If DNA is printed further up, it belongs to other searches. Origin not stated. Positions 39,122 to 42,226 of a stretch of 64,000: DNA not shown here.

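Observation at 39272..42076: Two NarG/EbdA-like molybdoenzyme catalytic subunits, one cytoplasmic and one Tat-exported, with no beta, gamma or chaperone genes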

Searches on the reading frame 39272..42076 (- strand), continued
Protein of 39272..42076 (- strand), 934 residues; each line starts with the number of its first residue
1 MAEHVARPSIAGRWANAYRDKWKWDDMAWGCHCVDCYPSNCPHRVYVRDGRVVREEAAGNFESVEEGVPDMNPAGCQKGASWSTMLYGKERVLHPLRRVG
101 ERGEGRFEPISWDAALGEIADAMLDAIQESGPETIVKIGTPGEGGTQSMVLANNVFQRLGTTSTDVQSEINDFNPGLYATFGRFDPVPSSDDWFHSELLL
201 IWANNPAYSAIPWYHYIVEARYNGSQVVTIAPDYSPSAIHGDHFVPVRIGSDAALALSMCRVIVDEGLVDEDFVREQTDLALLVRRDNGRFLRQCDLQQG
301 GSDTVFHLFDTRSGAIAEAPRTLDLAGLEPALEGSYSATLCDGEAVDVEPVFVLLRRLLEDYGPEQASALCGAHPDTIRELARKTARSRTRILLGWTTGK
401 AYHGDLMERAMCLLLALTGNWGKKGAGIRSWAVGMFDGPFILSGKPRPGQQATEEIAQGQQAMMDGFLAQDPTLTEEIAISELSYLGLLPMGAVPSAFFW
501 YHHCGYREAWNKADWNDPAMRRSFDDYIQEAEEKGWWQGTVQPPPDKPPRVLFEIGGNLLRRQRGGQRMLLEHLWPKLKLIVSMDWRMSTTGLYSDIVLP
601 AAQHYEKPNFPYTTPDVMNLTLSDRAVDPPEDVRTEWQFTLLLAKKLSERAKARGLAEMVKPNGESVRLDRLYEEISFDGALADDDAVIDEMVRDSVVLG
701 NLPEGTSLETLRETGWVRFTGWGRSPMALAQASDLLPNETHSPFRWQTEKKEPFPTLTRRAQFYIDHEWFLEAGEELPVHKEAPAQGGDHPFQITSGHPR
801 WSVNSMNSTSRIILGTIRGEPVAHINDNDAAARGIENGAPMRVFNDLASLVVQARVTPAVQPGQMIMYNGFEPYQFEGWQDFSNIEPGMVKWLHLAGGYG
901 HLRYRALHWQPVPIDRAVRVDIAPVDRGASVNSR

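Call 11: search_solved_structures(query=window:39272-42076:-, max_evalue=1e-20, show_alignments=2)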
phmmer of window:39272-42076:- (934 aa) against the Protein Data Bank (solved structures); distinct sequences matched with E-value up to 1e-20: 18.
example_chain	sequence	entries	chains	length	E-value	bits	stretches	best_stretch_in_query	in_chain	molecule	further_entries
2ivf_A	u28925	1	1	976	1.1e-234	785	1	12-922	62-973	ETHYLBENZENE DEHYDROGENASE ALPHA-SUBUNIT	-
4ydd_A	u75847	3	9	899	1.8e-134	453.3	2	13-315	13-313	DMSO reductase family type II enzyme, molybdopterin subunit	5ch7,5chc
5e7o_A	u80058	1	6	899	2.3e-134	452.9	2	13-315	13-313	DMSO reductase family type II enzyme, molybdopterin subunit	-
1r27_A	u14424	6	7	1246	3.5e-48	167.7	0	101-297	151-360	Respiratory nitrate reductase 1 alpha chain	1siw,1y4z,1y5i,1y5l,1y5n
1q16_A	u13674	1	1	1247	3.5e-48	167.7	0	101-297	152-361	Respiratory nitrate reductase 1 alpha chain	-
3egw_A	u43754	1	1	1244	4e-48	167.5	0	101-297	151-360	Respiratory nitrate reductase 1 alpha chain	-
3ir7_A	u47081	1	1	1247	5.7e-48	167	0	101-297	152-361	Respiratory nitrate reductase 1 alpha chain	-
3ir6_A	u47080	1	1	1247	5e-47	163.9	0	101-297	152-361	Respiratory nitrate reductase 1 alpha chain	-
3ir5_A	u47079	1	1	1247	1.6e-46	162.2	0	101-297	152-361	Respiratory nitrate reductase 1 alpha chain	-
7b04_B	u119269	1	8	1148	2.8e-34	121.7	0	191-290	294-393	Nitrite oxidoreductase subunit A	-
1eu1_A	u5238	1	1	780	6.4e-28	100.7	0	785-870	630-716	DIMETHYL SULFOXIDE REDUCTASE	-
1aa6_A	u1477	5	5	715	4.9e-26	94.4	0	38-279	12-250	FORMATE DEHYDROGENASE H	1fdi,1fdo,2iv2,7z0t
9vap_A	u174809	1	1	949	4.2e-25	91.3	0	74-277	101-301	Formate dehydrogenase molybdopterin-binding subunit FdhA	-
1e60_A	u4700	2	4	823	7e-22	80.7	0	785-888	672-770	Dimethyl sulfoxide/trimethylamine N-oxide reductase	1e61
1dmr_A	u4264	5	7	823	7.4e-22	80.6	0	785-888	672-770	DMSO REDUCTASE | Dimethyl sulfoxide/trimethylamine N-oxide reductase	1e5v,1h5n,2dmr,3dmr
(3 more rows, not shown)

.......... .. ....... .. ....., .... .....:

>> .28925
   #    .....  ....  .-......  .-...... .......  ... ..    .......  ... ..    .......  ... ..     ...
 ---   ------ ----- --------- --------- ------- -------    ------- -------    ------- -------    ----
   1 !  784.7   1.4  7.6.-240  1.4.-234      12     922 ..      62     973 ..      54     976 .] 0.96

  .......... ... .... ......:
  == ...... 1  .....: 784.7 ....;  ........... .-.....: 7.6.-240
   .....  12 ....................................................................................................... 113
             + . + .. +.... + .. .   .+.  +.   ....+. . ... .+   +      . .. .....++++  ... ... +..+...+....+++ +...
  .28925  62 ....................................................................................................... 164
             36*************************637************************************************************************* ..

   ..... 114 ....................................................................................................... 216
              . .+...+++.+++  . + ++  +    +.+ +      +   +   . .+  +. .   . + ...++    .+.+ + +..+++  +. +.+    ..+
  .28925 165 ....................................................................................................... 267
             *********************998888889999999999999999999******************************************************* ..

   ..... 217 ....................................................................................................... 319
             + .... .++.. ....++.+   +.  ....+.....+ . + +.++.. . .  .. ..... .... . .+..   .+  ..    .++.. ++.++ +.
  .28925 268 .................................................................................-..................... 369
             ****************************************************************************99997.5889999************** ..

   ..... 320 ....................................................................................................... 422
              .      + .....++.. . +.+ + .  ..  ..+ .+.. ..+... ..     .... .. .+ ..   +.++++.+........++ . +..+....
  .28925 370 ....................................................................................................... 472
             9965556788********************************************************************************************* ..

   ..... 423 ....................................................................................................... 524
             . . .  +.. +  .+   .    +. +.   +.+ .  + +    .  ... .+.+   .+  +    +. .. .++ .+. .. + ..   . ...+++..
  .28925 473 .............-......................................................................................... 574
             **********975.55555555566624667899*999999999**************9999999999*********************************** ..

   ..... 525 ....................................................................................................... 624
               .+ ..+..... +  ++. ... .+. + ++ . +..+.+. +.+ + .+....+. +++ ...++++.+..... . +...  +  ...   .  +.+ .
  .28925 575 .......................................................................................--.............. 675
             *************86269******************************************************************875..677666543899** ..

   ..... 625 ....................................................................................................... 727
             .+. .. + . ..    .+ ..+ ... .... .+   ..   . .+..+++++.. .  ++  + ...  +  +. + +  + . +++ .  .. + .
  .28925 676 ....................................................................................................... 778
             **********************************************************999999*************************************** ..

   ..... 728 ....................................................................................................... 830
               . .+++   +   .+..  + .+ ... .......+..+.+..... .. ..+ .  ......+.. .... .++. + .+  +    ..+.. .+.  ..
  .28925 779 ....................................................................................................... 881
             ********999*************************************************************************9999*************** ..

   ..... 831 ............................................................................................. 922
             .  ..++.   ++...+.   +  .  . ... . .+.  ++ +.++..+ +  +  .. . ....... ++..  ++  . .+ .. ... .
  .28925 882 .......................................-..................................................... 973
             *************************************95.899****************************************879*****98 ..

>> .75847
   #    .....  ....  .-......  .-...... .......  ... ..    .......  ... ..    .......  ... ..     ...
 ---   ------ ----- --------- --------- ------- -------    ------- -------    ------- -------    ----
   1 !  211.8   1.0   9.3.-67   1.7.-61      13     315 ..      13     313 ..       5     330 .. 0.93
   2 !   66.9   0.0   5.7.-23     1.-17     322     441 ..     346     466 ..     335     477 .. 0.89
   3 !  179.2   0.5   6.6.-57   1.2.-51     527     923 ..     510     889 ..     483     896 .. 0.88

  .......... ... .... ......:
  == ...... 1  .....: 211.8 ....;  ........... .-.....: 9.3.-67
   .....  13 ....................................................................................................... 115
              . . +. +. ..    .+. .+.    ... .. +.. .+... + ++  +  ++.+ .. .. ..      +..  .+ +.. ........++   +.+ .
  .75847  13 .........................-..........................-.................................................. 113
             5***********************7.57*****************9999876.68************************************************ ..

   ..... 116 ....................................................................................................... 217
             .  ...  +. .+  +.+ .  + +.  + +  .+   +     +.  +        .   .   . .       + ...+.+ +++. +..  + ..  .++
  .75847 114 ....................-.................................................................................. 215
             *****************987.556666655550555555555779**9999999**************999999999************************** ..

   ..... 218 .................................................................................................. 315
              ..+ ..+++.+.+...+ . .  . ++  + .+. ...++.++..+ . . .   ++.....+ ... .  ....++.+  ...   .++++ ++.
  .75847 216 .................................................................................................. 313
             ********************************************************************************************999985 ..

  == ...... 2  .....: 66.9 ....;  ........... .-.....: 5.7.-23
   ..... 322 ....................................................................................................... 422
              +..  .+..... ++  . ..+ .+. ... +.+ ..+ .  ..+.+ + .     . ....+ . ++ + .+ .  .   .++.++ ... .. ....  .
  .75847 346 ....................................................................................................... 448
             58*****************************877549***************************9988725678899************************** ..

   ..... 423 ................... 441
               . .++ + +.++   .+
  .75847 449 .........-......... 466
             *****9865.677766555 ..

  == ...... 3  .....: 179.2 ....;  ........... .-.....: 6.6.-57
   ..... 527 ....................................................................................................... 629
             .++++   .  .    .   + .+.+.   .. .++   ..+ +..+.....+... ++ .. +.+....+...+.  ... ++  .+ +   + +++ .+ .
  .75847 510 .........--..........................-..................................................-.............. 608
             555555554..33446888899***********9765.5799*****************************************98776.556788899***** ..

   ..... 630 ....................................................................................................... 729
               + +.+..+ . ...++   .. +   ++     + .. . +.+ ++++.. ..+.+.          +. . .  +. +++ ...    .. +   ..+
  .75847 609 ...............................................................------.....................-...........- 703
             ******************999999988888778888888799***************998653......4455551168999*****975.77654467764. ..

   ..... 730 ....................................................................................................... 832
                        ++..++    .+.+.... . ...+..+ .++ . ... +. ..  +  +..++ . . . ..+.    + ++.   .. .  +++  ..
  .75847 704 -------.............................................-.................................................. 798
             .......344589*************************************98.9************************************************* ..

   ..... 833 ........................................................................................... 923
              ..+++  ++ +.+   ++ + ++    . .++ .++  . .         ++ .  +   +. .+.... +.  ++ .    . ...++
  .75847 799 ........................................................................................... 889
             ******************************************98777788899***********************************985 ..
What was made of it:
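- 41849..41983 (-): Copy 1 FS0 [4Fe-4S] ligand region: His32-x3-Cys36-x4-Cys41 ... Cys76. Aligned to the EbdA HxxxCx5C...C motif (call 11).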
